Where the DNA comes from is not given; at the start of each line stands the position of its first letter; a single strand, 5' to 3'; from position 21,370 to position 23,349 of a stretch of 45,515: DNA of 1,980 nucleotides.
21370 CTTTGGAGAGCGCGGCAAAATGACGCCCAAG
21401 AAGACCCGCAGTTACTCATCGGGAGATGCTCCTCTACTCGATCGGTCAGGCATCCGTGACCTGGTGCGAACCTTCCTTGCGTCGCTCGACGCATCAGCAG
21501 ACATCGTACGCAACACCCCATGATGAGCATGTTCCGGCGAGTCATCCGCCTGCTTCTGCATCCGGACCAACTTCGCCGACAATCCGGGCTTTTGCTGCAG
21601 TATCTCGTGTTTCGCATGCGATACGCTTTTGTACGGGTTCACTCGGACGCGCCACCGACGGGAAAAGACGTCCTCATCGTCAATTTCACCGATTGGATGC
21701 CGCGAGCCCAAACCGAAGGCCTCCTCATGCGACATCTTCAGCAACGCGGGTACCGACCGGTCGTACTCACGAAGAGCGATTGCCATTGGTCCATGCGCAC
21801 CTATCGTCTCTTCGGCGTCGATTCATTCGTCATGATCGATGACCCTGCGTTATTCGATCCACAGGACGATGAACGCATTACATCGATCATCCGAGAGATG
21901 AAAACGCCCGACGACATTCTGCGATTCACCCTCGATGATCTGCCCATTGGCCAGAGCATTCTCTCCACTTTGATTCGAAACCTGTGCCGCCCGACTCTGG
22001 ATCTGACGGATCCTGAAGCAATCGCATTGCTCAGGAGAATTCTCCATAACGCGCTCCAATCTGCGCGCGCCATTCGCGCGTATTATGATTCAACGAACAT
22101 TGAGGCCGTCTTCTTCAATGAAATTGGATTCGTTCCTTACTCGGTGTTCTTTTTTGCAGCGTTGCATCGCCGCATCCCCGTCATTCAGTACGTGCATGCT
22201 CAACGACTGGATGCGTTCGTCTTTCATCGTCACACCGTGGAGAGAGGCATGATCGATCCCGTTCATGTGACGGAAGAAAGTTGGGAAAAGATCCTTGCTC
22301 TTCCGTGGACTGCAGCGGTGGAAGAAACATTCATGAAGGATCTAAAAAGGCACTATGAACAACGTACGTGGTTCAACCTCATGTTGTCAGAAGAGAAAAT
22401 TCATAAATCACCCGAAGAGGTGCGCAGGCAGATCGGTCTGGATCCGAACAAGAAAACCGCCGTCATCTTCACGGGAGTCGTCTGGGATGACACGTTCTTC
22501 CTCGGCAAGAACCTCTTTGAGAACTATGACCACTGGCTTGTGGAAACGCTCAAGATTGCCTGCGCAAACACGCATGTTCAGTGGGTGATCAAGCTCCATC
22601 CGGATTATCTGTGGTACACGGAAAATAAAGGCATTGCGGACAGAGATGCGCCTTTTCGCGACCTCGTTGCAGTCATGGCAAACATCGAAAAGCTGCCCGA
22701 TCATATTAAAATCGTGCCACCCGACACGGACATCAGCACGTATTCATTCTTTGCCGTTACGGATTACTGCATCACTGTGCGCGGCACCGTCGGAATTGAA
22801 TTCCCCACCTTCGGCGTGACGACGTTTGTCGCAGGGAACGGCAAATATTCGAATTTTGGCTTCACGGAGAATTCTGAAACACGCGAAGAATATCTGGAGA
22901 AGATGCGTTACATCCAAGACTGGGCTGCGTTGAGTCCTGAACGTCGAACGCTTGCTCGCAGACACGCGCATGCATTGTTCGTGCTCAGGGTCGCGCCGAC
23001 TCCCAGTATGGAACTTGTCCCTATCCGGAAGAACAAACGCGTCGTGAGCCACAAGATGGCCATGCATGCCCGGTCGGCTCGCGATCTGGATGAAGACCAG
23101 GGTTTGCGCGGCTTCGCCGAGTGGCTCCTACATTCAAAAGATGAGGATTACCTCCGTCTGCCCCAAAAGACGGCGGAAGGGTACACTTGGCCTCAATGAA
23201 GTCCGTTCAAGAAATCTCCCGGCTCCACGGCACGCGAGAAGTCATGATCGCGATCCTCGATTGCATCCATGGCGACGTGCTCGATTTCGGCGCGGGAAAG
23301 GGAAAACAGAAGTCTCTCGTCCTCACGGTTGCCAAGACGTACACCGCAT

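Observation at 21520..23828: Uncharacterised 559-aa KpsS/KpsC-like protein coupled to the NulO operon is a candidate CMP-nonulosonate transferase, with an attached methyltransferase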

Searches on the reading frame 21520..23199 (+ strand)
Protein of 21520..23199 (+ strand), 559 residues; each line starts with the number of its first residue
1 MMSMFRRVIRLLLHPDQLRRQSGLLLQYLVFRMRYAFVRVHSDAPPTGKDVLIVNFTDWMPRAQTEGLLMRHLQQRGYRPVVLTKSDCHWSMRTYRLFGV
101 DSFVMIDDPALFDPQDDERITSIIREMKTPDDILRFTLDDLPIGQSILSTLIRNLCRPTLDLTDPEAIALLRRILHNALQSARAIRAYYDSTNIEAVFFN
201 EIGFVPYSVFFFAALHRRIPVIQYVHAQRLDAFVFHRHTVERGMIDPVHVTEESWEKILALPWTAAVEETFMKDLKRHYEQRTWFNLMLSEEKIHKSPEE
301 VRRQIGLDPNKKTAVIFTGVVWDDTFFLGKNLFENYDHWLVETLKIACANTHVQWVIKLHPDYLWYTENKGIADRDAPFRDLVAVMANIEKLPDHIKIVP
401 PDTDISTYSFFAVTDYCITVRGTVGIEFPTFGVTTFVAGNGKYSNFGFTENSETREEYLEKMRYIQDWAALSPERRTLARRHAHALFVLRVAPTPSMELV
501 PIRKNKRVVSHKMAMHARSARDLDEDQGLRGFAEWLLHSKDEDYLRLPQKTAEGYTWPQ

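Call 5: search_protein_families(library=pfam, proteins=[window:21520-23199:+], max_evalue=0.1)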
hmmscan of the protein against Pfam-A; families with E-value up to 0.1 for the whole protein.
window:21520-23199:+ (559 aa): 0 families

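Call 6: search_protein_families(library=ncbifam, proteins=[window:21520-23199:+], max_evalue=0.1)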
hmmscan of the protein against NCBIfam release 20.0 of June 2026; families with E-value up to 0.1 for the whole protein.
window:21520-23199:+ (559 aa): 0 families

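Call 7: search_protein_families(library=pfam, proteins=[window:21520-23199:+], max_evalue=10)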
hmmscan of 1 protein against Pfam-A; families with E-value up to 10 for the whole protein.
window:21520-23199:+ (559 aa): 0 families

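Call 8: search_solved_structures(query=window:21520-23199:+, max_evalue=10)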
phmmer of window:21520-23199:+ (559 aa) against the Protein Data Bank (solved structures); distinct sequences matched with E-value up to 10: 2.
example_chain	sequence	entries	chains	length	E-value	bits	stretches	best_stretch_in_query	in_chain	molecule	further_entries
5tmx_A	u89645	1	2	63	0.9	11.3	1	272-313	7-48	Protein SinI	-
1b0n_B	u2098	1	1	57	1.4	10.6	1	276-313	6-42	PROTEIN (SINI PROTEIN)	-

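Call 9: find_homologous_proteins(query=window:21520-23196:+)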
Query window:21520-23196:+ (559 aa): 213 proteins with E <= 0.001 among 8000 candidates; the best 120 are listed.
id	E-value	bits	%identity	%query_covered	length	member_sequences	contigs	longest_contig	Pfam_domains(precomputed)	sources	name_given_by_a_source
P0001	0.0e+0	1301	100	100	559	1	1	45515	-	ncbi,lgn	-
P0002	3.0e-175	602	48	96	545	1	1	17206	-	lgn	-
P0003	4.2e-173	595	48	98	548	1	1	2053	-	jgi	jgi:hypothetical protein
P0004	4.7e-173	595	48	96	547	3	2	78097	-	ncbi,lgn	-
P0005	3.8e-170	585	48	98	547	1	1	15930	-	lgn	-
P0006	4.1e-165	569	47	97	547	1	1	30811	-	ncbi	-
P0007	1.6e-163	563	47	98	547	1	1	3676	-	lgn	-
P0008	1.9e-159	550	46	98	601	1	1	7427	-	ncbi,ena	-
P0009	6.6e-159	548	46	99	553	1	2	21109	-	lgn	-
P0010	3.9e-151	523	45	97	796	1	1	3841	-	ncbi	-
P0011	6.8e-142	492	43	97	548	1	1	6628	-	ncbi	-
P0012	7.5e-141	489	42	97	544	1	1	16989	-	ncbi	-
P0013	1.1e-140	488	45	96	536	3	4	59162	-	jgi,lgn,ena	-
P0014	1.7e-140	487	46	90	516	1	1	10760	-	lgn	-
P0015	3.9e-137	476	43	98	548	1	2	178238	PF05159.21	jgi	jgi:hypothetical protein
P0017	1.4e-136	474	41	98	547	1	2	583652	-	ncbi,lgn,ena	-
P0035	2.0e-128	448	44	89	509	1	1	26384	PF05159.21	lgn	-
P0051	3.8e-122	427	39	92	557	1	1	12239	PF05159.21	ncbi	-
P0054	1.6e-116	408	42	86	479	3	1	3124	PF05159.21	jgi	jgi:hypothetical protein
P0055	1.7e-114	402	46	74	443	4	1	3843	PF05159.21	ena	-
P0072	2.8e-97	345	36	92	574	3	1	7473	PF05159.21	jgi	jgi:hypothetical protein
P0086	1.7e-94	336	35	91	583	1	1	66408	-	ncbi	ncbi:MAG: hypothetical protein AB4426_08020 [Xenococcaceae cyanobacterium]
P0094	9.0e-92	327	35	87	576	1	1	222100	-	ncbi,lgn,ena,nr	ncbi:MAG TPA: hypothetical protein VJM31_14460 [Vicinamibacterales bacterium]|nr:hypothetical protei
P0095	1.2e-91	326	34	92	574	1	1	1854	PF05159.21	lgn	-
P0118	9.6e-87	310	33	97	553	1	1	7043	PF05159.21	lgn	-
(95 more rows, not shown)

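Call 12: search_solved_structures(query=A1, max_evalue=10, show_alignments=3)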
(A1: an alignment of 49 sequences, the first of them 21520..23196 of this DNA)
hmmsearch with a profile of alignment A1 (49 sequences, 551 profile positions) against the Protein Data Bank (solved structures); distinct sequences matched with E-value up to 10: 1.
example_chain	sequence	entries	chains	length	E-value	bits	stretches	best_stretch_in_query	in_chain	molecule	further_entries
3ctp_A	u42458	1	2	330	0.57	12.2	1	31-187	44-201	Periplasmic binding protein/LacI transcriptional regulator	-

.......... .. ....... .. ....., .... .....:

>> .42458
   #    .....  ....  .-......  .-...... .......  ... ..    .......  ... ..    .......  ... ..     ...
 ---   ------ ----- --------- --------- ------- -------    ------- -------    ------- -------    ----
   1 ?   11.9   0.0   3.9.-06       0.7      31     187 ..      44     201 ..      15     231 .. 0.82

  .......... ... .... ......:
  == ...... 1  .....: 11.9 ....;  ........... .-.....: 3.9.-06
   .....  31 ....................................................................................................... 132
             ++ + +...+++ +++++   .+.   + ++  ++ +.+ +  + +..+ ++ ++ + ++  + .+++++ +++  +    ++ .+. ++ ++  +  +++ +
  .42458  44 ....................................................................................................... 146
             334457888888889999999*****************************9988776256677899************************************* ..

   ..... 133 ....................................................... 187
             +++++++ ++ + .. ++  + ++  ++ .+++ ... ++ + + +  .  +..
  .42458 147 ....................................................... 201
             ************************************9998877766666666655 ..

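Call 13: search_protein_families(library=pfam, alignment_id=A1, max_evalue=0.01)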
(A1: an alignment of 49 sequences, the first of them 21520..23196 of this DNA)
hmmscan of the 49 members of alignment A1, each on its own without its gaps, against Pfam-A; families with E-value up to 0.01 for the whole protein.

A. member 1, window:21520-23196:+ (559 aa): 0 families

B. families by the number of members that match (of 49 scanned): 5 families
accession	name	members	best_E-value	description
PF05159.20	Capsule_synth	34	3.6e-06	Capsule polysaccharide biosynthesis protein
PF13559.11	DUF4129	1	0.00032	Domain of unknown function (DUF4129)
PF02926.22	THUMP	1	0.00085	THUMP domain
PF04667.22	Endosulfine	1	0.0031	cAMP-regulated phosphoprotein/endosulfine conserved region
PF13439.12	Glyco_transf_4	1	0.0074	Glycosyltransferase Family 4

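Call 15: search_protein_families(library=pfam, proteins=[P0015, P0035, P0051, P0072, P0118, P0054, P0055, P0095], max_evalue=0.1)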
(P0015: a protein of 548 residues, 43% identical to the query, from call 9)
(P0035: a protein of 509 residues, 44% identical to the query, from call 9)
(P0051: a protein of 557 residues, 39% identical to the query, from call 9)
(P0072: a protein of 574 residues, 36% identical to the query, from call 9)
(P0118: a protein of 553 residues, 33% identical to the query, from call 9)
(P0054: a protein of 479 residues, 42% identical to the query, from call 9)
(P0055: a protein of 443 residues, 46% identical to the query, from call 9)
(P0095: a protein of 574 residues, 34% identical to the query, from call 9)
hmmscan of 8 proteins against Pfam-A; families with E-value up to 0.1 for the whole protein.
P0015 (548 aa): 2 families
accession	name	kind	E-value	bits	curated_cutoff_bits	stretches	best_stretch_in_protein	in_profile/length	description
PF05159.20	Capsule_synth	-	9.2e-06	25.8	20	1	306-461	138-285/310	Capsule polysaccharide biosynthesis protein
PF13559.11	DUF4129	-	0.049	14.1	24.8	0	450-491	18-56/69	Domain of unknown function (DUF4129)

P0035 (509 aa): 1 family
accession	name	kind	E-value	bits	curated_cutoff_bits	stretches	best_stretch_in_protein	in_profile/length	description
PF05159.20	Capsule_synth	-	3.6e-06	27.1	20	1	301-408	185-283/310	Capsule polysaccharide biosynthesis protein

P0051 (557 aa): 1 family
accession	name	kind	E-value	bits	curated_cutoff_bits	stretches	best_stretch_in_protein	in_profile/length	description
PF05159.20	Capsule_synth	-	2.3e-05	24.5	20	1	353-452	187-279/310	Capsule polysaccharide biosynthesis protein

P0072 (574 aa): 1 family
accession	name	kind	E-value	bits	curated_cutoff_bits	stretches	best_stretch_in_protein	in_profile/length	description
PF05159.20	Capsule_synth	-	2e-05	24.7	20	1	365-478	174-279/310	Capsule polysaccharide biosynthesis protein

P0118 (553 aa): 1 family
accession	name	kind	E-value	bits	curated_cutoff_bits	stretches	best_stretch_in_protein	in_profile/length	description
PF05159.20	Capsule_synth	-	1.2e-05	25.4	20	1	327-463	152-284/310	Capsule polysaccharide biosynthesis protein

P0054 (479 aa): 2 families
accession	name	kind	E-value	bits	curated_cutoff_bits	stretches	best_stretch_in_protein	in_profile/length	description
PF05159.20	Capsule_synth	-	2e-06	27.9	20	1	240-392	139-286/310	Capsule polysaccharide biosynthesis protein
PF17167.11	Glyco_hydro_94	-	0.07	12.3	27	0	195-247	225-277/420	Glycosyl hydrolase 94 superfamily, catalytic domain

P0055 (443 aa): 1 family
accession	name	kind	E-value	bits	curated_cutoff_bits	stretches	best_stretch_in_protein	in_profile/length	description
PF05159.20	Capsule_synth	-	6.7e-07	29.5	20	1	190-344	140-286/310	Capsule polysaccharide biosynthesis protein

P0095 (574 aa): 1 family
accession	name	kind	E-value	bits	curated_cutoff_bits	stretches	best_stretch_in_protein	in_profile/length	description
PF05159.20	Capsule_synth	-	1.5e-06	28.4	20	1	337-479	146-280/310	Capsule polysaccharide biosynthesis protein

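Call 22: find_encoding_contigs(protein=P0004, flank=10000, max_places=2)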
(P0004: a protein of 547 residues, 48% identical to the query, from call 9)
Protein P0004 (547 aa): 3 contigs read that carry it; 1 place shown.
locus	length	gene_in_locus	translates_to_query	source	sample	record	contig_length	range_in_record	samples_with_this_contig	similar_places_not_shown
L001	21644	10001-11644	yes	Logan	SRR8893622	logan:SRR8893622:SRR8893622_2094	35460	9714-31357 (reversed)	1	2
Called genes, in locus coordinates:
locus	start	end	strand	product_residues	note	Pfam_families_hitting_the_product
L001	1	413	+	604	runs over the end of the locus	PF13522:GATase_6, PF13537:GATase_7, PF00733:Asn_synthase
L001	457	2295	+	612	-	PF00664:ABC_membrane, PF00005:ABC_tran, PF09818:ABC_ATPase (faint), PF02463:SMC_N (weak)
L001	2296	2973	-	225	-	PF00483:NTP_transferase (weak), PF02348:CTP_transf_3, PF12804:NTP_transf_3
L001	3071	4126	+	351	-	PF03102:NeuB, PF08666:SAF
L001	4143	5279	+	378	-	PF02350:Epimerase_2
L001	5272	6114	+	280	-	PF01370:Epimerase, PF04321:RmlD_sub_bind, PF16363:GDP_Man_Dehyd, PF07993:NAD_binding_4 (weak)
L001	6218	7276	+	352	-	PF01073:3Beta_HSD, PF01370:Epimerase, PF02719:Polysacc_synt_2, PF04321:RmlD_sub_bind, PF05368:NmrA, PF16363:GDP_Man_Dehyd, PF07993:NAD_binding_4, PF13460:NAD_binding_10, +2 more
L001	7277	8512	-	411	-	-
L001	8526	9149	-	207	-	PF00117:GATase, PF07685:GATase_3 (weak)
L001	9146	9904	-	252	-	PF00977:His_biosynth, PF01207:Dus (weak), PF03060:NMO (faint)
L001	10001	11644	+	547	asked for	-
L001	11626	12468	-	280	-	PF01209:Ubie_methyltran, PF02353:CMAS, PF13489:Methyltransf_23, PF07021:MetW, PF13847:Methyltransf_31, PF08241:Methyltransf_11, PF08242:Methyltransf_12, PF13649:Methyltransf_25, +1 more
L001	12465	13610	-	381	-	PF13477:Glyco_trans_4_2 (weak), PF13439:Glyco_transf_4, PF13579:Glyco_trans_4_4, PF00534:Glycos_transf_1, PF13692:Glyco_trans_1_4, PF13524:Glyco_trans_1_2 (faint), PF20706:GT4-conflict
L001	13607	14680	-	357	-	PF02350:Epimerase_2, PF13579:Glyco_trans_4_4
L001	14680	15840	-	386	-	PF13439:Glyco_transf_4, PF00534:Glycos_transf_1, PF13692:Glyco_trans_1_4, PF13524:Glyco_trans_1_2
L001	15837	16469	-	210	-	PF01209:Ubie_methyltran (faint), PF08241:Methyltransf_11, PF13489:Methyltransf_23 (weak)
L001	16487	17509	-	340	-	PF00534:Glycos_transf_1, PF13692:Glyco_trans_1_4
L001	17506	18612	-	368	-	PF13439:Glyco_transf_4, PF13579:Glyco_trans_4_4, PF20706:GT4-conflict, PF00534:Glycos_transf_1, PF13692:Glyco_trans_1_4, PF13524:Glyco_trans_1_2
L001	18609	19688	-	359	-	PF13439:Glyco_transf_4, PF13579:Glyco_trans_4_4, PF20706:GT4-conflict (weak), PF00534:Glycos_transf_1, PF13692:Glyco_trans_1_4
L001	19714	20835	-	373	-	PF01073:3Beta_HSD, PF01370:Epimerase, PF02719:Polysacc_synt_2, PF04321:RmlD_sub_bind, PF07993:NAD_binding_4, PF16363:GDP_Man_Dehyd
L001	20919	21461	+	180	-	PF00908:dTDP_sugar_isom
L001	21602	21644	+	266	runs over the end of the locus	PF00535:Glycos_transf_2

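Call 23: find_encoding_contigs(protein=P0017, flank=10000, max_places=2)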
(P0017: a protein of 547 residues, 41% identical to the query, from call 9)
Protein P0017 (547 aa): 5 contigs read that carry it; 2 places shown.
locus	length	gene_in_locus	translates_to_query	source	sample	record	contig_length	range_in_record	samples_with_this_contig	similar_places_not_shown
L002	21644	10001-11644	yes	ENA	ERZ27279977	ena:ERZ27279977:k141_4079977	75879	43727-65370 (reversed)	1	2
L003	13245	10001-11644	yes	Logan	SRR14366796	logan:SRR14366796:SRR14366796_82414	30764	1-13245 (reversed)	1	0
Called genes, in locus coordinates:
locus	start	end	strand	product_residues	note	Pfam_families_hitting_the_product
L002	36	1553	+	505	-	PF01467:CTP_transf_like, PF00294:PfkB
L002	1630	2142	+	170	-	PF13580:SIS_2, PF01380:SIS (faint)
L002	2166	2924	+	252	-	PF00459:Inositol_P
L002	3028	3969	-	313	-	-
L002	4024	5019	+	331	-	PF03102:NeuB, PF08666:SAF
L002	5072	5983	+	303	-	PF01209:Ubie_methyltran, PF05891:Methyltransf_PK, PF02353:CMAS, PF13489:Methyltransf_23, PF13649:Methyltransf_25, PF13847:Methyltransf_31, PF08241:Methyltransf_11, PF08242:Methyltransf_12, +1 more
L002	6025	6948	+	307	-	PF01522:Polysacc_deac_1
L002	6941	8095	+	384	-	PF02350:Epimerase_2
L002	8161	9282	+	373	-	PF13578:Methyltransf_24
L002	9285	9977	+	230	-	PF02348:CTP_transf_3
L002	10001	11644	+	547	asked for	-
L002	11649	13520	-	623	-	PF13522:GATase_6, PF13537:GATase_7, PF00733:Asn_synthase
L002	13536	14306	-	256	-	PF08003:Methyltransf_9, PF13489:Methyltransf_23, PF05401:NodS (weak), PF13649:Methyltransf_25, PF13847:Methyltransf_31, PF08241:Methyltransf_11, PF08242:Methyltransf_12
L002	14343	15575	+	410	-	-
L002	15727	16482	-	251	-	PF00535:Glycos_transf_2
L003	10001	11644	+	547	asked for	-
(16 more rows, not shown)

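Call 24: predict_structure(alignment_id=A1)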
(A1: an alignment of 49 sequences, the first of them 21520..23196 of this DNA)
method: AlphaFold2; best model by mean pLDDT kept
length: 559 residues; sequences in the alignment: 49
mean_pLDDT: 90.6   pTM: 0.89
mean pLDDT of the five models: 90.6, 89.8, 89.6, 89.0, 88.2
residues with pLDDT >= 90: 404; 70-90: 127; 50-70: 27; < 50: 1
segments of 3 or more residues with pLDDT < 50: none
pLDDT, mean of each block of 10 residues (from residue 1): 86 91 95 94 92 96 96 95 96 97 93 94 94 93 91 81 94 96 92 94 86 94 93 93 81 95 96 92 72 90 97 88 60 87 97 95 75 67 90 96 90 93 79 91 84 95 97 96 95 95 83 95 96 96 95 88
secondary structure, 60 per line:
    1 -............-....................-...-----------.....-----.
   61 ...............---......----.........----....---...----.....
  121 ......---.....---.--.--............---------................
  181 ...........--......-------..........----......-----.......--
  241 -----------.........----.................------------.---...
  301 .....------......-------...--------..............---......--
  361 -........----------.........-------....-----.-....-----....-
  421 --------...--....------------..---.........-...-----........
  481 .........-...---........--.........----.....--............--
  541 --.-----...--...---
elements in order: H2-13 H15-34 E50-54 H60-75 E79-84 H89-97 E102-105 H116-126 H130-134 H144-155 H165-191 E194-199 H207-216 E221-226 E232-238 H252-260 H265-281 H298-305 E312-317 H336-349 E353-358 H362-369 H380-388 E396-399 H407-410 E416-419 E434-437 H455-463 H473-489 E491-493 E497-504 E507-515 H520-524 H527-538 E549-551 E554-556

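Call 25: find_encoding_contigs(protein=P0094, flank=10000, max_places=1)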
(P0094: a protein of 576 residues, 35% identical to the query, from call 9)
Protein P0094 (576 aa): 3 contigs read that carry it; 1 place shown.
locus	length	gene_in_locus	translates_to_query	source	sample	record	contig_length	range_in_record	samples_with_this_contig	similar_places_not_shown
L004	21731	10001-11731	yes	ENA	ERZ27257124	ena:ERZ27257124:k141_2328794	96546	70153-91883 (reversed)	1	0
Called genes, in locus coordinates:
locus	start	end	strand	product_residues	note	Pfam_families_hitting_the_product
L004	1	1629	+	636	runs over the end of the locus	PF16889:Hepar_II_III_N, PF07940:Hepar_II_III_C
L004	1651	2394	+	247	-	PF05711:TylF (weak), PF13578:Methyltransf_24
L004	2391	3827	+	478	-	PF13692:Glyco_trans_1_4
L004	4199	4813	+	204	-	PF04989:RMNT_CmcI (faint), PF13578:Methyltransf_24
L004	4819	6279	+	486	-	PF13440:Polysacc_synt_3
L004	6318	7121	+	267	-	-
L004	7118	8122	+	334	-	PF03102:NeuB, PF08666:SAF (weak)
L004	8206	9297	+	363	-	PF02350:Epimerase_2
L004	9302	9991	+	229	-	PF02348:CTP_transf_3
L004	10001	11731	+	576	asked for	-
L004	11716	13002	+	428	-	PF13439:Glyco_transf_4 (weak), PF13579:Glyco_trans_4_4 (faint), PF00534:Glycos_transf_1, PF13692:Glyco_trans_1_4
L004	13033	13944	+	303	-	PF01073:3Beta_HSD, PF01370:Epimerase, PF02719:Polysacc_synt_2, PF04321:RmlD_sub_bind, PF05368:NmrA (faint), PF13460:NAD_binding_10, PF16363:GDP_Man_Dehyd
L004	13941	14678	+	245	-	PF00534:Glycos_transf_1, PF13692:Glyco_trans_1_4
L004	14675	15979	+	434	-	PF13579:Glyco_trans_4_4 (weak), PF13692:Glyco_trans_1_4 (weak)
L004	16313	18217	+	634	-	-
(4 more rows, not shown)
